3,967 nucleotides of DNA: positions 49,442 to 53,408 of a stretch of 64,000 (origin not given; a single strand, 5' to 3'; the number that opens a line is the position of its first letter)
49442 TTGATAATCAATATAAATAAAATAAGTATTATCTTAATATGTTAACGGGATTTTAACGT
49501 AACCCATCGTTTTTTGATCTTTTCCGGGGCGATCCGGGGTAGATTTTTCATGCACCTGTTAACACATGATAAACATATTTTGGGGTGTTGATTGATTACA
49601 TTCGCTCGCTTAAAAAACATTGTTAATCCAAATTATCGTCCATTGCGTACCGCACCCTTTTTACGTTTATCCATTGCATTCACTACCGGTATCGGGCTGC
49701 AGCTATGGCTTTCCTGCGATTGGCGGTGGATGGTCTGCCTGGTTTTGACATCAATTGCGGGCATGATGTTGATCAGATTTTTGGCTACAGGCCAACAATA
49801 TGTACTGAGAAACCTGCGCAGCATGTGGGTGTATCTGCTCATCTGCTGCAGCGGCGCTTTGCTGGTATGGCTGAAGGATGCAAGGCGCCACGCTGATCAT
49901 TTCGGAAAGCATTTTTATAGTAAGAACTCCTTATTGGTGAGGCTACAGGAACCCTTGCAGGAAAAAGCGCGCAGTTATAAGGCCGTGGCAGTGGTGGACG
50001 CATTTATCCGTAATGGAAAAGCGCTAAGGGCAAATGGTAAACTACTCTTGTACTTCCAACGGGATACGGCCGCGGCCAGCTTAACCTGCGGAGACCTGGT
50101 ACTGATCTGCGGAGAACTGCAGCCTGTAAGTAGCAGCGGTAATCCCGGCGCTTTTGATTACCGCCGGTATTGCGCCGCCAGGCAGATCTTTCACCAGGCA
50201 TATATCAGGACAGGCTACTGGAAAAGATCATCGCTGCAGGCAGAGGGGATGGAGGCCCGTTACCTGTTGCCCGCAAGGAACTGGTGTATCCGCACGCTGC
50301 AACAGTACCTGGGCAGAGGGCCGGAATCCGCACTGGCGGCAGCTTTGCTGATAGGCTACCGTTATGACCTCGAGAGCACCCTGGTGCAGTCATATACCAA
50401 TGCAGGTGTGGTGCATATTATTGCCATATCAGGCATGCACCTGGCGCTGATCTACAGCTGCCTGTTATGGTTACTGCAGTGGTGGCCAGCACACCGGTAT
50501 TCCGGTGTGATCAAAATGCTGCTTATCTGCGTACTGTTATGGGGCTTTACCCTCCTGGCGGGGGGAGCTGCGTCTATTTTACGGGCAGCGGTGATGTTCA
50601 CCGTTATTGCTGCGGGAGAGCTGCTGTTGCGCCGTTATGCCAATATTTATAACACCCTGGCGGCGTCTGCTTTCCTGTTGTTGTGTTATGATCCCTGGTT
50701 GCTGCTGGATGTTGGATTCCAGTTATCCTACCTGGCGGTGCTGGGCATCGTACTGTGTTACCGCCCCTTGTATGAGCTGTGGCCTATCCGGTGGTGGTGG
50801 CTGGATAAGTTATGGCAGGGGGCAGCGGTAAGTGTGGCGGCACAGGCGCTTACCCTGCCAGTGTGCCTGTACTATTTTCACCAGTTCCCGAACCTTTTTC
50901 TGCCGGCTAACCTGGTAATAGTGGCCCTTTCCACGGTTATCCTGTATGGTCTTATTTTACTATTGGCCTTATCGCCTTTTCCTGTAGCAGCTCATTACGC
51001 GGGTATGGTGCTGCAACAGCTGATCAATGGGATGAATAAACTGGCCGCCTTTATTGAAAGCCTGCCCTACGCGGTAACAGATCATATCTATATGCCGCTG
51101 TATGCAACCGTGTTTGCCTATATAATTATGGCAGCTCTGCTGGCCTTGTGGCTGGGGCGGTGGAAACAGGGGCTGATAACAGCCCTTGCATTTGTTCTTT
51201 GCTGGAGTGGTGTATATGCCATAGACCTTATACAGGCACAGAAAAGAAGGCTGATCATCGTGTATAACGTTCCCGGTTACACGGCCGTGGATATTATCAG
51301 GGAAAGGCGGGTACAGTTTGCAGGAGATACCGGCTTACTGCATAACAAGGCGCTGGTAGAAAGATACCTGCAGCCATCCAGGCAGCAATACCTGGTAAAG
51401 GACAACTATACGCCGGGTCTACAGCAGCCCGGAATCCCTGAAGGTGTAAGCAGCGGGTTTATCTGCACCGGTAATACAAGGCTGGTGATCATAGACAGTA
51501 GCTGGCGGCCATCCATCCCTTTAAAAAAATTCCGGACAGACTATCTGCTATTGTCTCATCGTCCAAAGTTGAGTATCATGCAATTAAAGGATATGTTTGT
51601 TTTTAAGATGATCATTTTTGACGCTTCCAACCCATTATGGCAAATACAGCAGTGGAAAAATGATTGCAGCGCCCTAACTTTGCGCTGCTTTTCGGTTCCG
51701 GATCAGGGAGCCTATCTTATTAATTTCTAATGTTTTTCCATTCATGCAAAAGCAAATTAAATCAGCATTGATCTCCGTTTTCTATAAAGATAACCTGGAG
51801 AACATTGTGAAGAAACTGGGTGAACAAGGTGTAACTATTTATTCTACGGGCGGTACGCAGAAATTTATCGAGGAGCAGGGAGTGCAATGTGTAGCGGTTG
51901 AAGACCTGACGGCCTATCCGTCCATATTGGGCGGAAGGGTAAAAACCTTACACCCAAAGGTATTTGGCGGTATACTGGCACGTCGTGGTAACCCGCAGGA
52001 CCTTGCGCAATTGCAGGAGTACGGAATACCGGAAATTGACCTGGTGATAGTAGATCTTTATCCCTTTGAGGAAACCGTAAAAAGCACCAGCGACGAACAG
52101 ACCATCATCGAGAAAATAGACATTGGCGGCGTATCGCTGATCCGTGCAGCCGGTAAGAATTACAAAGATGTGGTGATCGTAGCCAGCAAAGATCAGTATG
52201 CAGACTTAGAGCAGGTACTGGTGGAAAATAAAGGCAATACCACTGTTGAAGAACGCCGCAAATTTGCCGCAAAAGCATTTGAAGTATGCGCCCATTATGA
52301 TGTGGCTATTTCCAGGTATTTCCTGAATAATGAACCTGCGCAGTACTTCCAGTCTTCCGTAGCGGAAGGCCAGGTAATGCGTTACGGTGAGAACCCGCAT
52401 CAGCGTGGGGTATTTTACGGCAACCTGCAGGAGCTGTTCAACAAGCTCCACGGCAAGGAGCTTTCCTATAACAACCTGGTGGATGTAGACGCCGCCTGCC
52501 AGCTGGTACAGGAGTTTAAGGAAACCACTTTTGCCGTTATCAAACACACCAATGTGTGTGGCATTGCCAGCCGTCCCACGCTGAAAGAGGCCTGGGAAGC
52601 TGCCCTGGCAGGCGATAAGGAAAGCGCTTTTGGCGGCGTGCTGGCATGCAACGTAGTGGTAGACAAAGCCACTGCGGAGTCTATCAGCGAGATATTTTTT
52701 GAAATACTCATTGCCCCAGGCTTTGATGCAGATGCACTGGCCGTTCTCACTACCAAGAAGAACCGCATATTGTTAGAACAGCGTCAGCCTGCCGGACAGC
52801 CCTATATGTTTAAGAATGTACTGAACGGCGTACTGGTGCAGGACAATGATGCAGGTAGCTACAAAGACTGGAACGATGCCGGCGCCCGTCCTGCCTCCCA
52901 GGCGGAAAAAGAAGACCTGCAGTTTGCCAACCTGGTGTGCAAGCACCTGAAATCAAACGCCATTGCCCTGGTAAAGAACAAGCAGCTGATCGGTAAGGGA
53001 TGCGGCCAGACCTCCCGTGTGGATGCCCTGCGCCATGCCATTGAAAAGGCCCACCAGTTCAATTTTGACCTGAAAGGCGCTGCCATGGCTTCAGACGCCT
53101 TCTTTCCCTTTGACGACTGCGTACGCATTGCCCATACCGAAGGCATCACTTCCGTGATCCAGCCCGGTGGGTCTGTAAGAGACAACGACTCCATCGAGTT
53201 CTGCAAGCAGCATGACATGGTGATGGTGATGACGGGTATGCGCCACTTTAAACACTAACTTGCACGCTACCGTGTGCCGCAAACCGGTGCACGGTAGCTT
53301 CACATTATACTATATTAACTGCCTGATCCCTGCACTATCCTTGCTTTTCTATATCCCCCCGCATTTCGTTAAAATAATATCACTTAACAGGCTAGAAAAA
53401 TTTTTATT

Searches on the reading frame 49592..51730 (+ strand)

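Call 47: search_protein_families(library=pfam, proteins=[window:49592-51730:+], max_evalue=0.00001)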
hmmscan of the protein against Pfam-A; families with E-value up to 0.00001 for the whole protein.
window:49592-51730:+ (712 aa): 2 families
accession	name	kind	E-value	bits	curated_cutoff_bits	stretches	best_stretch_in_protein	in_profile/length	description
PF03772.21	Competence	-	1.8e-53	182.1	23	1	252-522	1-268/270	Competence protein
PF13567.11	DUF4131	-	2.2e-22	79.9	31.6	1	46-208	9-162/165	Domain of unknown function (DUF4131)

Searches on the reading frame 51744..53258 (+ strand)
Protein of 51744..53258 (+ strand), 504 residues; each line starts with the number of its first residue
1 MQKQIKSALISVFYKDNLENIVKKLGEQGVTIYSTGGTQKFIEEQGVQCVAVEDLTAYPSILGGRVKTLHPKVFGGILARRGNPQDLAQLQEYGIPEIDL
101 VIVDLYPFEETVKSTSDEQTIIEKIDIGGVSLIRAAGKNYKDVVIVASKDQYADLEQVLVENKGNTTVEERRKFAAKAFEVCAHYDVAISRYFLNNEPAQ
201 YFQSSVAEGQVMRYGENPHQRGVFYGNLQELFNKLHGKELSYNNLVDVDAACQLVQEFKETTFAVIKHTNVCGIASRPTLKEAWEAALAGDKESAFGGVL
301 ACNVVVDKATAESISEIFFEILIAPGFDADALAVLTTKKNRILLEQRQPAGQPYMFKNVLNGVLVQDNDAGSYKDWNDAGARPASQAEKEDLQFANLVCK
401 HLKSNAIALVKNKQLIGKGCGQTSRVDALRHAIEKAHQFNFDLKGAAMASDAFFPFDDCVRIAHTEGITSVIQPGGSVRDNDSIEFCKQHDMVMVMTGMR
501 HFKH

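Call 47: search_protein_families(library=pfam, proteins=[window:51744-53258:+], max_evalue=0.00001)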
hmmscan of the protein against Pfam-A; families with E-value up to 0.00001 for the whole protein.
window:51744-53258:+ (504 aa): 2 families
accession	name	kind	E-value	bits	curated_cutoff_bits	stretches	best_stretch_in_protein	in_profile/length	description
PF01808.24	AICARFT_IMPCHas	-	1.6e-103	346.9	25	1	136-435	1-311/311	AICARFT/IMPCHase bienzyme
PF02142.27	MGS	-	6.1e-20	71.6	24.1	1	18-130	2-93/94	MGS-like domain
